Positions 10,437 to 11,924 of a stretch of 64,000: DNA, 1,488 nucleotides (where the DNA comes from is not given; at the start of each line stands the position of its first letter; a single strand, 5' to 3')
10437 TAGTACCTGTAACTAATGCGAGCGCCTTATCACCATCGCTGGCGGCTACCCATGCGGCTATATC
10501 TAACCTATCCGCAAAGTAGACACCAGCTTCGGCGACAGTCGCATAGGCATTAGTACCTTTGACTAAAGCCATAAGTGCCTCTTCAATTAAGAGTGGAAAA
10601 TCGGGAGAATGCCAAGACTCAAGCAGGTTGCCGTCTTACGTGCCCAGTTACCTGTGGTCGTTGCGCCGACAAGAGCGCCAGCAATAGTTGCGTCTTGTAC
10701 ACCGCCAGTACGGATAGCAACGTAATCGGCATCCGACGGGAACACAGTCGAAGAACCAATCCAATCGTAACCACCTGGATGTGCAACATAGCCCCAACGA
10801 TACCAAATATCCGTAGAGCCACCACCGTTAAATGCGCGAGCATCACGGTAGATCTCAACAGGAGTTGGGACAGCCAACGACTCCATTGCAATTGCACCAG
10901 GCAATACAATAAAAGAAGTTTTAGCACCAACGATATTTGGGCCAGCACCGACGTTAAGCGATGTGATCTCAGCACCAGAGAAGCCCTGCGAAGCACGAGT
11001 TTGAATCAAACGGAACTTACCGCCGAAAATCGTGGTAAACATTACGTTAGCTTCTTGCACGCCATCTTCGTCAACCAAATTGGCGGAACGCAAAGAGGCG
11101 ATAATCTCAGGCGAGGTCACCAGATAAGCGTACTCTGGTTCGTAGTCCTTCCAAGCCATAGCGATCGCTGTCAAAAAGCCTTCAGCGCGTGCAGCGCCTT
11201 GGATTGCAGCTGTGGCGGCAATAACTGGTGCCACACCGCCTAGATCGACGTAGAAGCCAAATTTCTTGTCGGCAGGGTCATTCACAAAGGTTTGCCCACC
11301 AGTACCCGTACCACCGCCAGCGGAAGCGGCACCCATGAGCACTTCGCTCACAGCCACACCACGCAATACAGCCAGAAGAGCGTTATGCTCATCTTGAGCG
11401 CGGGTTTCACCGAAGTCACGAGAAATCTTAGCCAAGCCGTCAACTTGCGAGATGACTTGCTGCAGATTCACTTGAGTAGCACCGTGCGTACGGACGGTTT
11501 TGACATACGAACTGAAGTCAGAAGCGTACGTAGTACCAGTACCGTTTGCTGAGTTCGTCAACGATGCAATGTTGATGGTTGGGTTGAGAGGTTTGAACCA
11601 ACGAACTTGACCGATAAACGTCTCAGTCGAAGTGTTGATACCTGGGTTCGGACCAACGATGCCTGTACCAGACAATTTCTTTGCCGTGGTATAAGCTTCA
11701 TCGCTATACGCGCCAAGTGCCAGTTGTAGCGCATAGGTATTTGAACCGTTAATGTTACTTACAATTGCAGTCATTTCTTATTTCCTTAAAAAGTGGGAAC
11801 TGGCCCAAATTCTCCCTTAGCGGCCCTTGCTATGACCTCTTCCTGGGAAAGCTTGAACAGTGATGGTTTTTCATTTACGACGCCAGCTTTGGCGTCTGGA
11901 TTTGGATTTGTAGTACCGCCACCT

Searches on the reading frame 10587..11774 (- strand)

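Call 10: search_protein_families(library=phrogs, proteins=[window:10587-11774:-], max_evalue=0.001)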
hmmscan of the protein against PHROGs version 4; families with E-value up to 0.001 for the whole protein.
window:10587-11774:- (395 aa): 2 families
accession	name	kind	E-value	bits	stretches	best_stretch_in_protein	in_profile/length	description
phrog_247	-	head and packaging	2.4e-16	60.9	1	19-351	16-315/351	major head protein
phrog_15288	-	head and packaging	3.6e-07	31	1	219-350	30-146/172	major head protein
